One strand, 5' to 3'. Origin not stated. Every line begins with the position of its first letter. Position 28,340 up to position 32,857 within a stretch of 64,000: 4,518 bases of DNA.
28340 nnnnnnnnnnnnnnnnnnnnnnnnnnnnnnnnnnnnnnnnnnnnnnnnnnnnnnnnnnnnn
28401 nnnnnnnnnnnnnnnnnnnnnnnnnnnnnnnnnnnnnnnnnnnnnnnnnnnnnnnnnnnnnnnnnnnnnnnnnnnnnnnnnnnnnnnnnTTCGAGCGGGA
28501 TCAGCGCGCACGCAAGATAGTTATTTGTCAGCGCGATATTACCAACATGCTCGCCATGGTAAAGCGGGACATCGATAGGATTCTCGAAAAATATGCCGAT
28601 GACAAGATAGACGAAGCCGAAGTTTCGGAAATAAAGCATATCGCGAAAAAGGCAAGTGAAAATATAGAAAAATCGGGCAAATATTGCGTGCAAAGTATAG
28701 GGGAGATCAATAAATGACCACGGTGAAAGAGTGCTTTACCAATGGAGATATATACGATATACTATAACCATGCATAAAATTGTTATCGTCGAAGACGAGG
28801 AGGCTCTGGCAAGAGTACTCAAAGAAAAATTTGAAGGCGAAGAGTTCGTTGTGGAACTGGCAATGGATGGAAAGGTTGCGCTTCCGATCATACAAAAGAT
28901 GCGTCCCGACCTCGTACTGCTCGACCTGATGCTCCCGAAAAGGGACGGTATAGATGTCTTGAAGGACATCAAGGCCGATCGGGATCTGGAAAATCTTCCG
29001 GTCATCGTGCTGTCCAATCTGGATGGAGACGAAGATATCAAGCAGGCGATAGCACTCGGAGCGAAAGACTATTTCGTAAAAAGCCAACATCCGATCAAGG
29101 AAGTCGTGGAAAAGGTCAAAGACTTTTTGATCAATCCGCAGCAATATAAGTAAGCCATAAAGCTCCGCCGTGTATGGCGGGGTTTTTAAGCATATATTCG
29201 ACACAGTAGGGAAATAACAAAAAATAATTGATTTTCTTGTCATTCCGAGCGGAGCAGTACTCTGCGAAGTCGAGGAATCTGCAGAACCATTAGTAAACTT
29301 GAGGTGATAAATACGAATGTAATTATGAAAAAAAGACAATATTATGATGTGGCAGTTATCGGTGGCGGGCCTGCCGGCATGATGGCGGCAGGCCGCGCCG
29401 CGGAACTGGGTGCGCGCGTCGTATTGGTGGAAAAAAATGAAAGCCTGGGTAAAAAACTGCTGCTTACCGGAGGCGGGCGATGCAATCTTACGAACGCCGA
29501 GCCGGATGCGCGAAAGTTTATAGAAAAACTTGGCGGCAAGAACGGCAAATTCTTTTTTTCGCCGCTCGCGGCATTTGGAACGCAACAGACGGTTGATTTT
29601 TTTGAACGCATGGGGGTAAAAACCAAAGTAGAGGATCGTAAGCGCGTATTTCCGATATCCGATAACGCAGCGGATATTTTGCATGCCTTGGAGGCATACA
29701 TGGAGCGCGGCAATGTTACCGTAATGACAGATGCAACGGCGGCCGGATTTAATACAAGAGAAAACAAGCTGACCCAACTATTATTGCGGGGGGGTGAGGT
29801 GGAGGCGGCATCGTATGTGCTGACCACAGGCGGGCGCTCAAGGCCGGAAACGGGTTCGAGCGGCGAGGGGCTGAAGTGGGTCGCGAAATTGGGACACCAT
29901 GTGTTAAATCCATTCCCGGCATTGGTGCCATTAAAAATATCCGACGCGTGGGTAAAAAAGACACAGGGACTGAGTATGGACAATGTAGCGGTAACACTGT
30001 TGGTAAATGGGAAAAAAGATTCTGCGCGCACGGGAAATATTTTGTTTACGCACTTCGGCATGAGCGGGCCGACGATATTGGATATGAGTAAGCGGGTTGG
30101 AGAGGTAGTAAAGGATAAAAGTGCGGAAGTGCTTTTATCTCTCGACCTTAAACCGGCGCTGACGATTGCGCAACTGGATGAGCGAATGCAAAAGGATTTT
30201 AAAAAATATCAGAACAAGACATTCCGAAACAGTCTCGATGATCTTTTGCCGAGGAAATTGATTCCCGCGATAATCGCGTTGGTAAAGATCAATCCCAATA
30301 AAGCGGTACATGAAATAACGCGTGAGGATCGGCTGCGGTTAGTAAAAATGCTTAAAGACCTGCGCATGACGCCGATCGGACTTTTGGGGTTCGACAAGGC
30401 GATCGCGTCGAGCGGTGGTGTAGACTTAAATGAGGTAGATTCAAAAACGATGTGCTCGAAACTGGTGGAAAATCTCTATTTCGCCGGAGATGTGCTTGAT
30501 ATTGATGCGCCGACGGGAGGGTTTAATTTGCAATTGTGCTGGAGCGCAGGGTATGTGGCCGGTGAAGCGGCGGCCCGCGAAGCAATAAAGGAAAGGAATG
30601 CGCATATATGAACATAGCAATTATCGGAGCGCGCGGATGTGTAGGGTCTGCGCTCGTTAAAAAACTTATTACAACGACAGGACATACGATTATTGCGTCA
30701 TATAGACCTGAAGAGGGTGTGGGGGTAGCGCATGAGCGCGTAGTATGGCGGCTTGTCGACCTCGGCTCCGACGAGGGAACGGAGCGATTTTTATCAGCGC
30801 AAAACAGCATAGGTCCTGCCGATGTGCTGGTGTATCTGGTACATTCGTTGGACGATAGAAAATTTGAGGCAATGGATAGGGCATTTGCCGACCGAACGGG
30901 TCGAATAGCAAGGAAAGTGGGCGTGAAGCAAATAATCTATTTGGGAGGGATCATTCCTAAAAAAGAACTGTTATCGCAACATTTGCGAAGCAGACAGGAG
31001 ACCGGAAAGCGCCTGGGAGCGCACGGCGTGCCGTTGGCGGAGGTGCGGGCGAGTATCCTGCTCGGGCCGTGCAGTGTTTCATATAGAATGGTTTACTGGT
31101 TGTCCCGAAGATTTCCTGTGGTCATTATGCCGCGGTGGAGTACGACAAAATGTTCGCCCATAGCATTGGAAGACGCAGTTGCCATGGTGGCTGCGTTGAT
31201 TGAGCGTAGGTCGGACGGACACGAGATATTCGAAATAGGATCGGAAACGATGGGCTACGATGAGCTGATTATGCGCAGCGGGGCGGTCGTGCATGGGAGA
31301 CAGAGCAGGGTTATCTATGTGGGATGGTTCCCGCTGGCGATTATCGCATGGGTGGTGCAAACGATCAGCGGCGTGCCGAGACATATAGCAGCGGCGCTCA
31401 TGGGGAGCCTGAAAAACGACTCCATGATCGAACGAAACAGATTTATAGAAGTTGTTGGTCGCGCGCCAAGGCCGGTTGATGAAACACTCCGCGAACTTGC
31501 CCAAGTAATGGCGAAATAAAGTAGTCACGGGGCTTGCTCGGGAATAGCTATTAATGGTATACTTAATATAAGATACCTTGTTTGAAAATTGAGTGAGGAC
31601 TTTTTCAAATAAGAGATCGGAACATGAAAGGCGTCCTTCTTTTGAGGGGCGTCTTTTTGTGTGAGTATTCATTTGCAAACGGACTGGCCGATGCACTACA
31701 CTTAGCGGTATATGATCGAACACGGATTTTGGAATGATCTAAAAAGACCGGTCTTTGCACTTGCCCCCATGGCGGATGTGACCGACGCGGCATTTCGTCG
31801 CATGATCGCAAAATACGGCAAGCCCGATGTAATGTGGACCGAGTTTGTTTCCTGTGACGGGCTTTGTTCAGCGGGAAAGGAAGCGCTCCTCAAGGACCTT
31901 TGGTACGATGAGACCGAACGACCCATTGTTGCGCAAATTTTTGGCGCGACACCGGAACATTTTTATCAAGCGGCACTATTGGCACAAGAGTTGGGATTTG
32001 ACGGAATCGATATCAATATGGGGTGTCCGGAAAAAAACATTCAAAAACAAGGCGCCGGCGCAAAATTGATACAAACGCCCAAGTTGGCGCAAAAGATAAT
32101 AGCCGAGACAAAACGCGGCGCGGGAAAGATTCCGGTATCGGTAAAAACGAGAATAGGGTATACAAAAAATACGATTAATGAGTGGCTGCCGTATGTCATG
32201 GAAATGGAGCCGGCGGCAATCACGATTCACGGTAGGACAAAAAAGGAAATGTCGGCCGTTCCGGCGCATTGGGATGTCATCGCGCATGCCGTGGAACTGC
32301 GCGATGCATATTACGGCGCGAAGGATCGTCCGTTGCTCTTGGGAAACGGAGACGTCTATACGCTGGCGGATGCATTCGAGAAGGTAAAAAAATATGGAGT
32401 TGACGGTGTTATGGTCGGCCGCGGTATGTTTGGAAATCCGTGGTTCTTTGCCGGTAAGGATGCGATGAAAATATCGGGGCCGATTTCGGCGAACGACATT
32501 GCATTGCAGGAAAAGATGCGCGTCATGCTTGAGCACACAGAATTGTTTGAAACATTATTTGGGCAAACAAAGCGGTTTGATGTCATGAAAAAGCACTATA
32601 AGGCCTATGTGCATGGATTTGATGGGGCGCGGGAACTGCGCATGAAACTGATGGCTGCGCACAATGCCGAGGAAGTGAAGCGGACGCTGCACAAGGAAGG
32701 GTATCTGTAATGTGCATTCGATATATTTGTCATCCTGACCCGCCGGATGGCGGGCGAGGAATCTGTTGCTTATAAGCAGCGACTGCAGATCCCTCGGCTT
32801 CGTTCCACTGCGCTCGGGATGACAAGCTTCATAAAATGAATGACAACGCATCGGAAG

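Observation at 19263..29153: Cellulosome-style cohesin-dockerin surface anchoring module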

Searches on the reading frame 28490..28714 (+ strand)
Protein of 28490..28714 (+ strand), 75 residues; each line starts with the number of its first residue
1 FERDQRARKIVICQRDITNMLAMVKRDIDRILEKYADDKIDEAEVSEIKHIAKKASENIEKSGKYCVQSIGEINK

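Call 80: search_solved_structures(query=A5, max_evalue=10, show_alignments=2)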
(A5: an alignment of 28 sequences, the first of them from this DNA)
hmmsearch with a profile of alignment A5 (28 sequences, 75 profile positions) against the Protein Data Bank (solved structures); distinct sequences matched with E-value up to 10: 15.
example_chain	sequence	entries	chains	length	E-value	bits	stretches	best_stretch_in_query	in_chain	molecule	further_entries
1yoz_A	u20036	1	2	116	0.00041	23.6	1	18-53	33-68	Hypothetical protein AF0941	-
6xbw_P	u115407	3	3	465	0.11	15.8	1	20-62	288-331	V-type proton ATPase subunit H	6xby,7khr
6wm2_P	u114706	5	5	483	0.2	15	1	20-62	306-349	V-type proton ATPase subunit H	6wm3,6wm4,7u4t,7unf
6v3t_A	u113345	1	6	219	0.23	14.8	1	26-72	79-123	Dopamine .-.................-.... Protein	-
1p68_A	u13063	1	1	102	0.32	14.3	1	16-73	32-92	De novo designed protein S-824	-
9bra_U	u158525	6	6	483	0.32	14.3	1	20-62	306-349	V-type proton ATPase subunit H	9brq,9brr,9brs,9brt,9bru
9brd_T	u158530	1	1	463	0.35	14.2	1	20-62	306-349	V-type proton ATPase subunit H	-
9brb_T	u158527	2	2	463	0.35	14.2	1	20-62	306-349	V-type proton ATPase subunit H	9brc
7uzf_P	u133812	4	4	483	0.38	14.1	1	20-62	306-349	V-type proton ATPase subunit H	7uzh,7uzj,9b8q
7u8o_T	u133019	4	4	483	0.46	13.8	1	20-62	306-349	V-type proton ATPase subunit H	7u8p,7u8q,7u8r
6x1g_A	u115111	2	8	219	0.98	12.7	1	21-57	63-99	ULP_PROTEASE domain-containing protein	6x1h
5zi2_A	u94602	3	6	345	1.2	12.5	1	38-68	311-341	Malate dehydrogenase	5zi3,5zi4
7lxd_A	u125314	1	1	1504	3.5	11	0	29-72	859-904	DNA polymerase zeta catalytic subunit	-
6v8p_A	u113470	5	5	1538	3.8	10.9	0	29-72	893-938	DNA polymerase zeta catalytic subunit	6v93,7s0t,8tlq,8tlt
5jdo_B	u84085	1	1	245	5.3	10.4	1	19-64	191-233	Haptoglobin-haemoglobin receptor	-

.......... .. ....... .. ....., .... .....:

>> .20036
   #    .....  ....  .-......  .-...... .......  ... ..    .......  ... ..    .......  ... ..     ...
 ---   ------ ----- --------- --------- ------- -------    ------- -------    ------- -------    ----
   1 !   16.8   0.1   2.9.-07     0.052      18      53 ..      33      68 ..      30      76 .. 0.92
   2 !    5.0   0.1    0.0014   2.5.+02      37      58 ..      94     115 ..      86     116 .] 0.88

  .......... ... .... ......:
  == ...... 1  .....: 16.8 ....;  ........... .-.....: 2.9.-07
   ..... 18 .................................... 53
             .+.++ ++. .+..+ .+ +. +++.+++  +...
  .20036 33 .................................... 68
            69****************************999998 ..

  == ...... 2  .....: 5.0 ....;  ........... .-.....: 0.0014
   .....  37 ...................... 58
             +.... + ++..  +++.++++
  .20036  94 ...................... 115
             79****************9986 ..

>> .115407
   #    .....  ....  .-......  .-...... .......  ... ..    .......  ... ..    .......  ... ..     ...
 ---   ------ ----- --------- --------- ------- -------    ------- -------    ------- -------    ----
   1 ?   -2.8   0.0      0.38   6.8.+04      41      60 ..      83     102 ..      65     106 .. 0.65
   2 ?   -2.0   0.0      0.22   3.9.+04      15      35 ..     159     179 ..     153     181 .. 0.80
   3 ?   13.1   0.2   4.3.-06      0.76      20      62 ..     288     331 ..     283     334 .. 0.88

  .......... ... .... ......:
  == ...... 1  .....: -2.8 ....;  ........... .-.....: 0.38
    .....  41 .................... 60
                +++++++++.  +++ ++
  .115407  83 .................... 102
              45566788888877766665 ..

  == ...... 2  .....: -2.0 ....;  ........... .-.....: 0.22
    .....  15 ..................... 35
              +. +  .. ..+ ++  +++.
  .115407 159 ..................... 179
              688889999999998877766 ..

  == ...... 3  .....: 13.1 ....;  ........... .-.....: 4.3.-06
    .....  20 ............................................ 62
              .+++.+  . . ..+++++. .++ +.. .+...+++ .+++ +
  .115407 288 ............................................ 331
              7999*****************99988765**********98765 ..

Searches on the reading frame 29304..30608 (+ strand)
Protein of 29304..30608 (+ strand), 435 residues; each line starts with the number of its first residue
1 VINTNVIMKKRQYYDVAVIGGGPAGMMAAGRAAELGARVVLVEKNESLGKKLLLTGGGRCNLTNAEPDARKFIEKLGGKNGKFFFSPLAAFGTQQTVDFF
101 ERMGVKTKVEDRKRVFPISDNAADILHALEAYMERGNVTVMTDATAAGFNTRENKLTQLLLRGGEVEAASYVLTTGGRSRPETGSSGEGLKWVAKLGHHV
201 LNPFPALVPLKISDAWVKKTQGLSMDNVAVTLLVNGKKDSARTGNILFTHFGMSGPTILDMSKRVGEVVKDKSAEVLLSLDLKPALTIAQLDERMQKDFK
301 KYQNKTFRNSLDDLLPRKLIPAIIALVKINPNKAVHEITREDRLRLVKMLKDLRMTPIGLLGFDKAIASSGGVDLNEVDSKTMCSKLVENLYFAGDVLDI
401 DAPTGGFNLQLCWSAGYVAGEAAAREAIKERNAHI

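Call 14: search_protein_families(library=pfam, proteins=[window:29304-30608:+], max_evalue=0.001)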
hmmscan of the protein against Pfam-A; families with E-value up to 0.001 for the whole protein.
window:29304-30608:+ (435 aa): 11 families
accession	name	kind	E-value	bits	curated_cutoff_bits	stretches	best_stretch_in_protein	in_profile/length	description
PF03486.20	HI0933_like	-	9e-79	264.8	50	1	15-421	2-243/244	HI0933-like protein Rossmann domain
PF22780.1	HI0933_like_1st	-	6.1e-39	133.9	27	1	205-367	2-164/165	HI0933-like protein barrel and H2TH domain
PF07992.20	Pyr_redox_2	-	1.9e-12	47.7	26.1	1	14-54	1-42/291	Pyridine nucleotide-disulphide oxidoreductase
PF12831.13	FAD_oxidored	-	8.1e-11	42.3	27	1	15-161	1-126/416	FAD dependent oxidoreductase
PF00890.30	FAD_binding_2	-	4.6e-09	36.4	20.4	1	15-109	1-103/414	FAD binding domain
PF01266.30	DAO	-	5.4e-08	33.2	27.9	1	15-49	1-35/353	FAD dependent oxidoreductase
PF01134.28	GIDA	-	2.4e-07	30.6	22.1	1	15-45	1-31/391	Glucose inhibited division protein A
PF01494.25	FAD_binding_3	-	1.6e-06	28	22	1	14-47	2-35/349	FAD binding domain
PF00070.33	Pyr_redox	-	4e-06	27.7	22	1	16-49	2-35/82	Pyridine nucleotide-disulphide oxidoreductase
PF13450.12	NAD_binding_8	-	2.2e-05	25.1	21.9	1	18-49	1-32/68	NAD(P)-binding Rossmann-like domain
PF01262.27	AlaDh_PNT_C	-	5.1e-05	23.2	23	1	15-54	30-69/214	Alanine dehydrogenase/PNT, C-terminal domain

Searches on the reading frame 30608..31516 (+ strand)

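Call 14: search_protein_families(library=pfam, proteins=[window:30608-31516:+], max_evalue=0.001)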
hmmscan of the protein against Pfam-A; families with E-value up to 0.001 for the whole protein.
window:30608-31516:+ (303 aa): 1 family
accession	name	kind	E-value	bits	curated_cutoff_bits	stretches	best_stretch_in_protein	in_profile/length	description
PF13460.12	NAD_binding_10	-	0.00035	20.9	27.2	1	7-120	1-104/184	NAD(P)H-binding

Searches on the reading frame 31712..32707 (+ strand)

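Call 14: search_protein_families(library=pfam, proteins=[window:31712-32707:+], max_evalue=0.001)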
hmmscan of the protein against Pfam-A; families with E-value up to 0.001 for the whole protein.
window:31712-32707:+ (332 aa): 1 family
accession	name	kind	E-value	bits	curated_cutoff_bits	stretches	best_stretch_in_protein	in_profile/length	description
PF01207.24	Dus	-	8.3e-64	216.1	20.4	1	17-327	2-303/311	Dihydrouridine synthase (Dus)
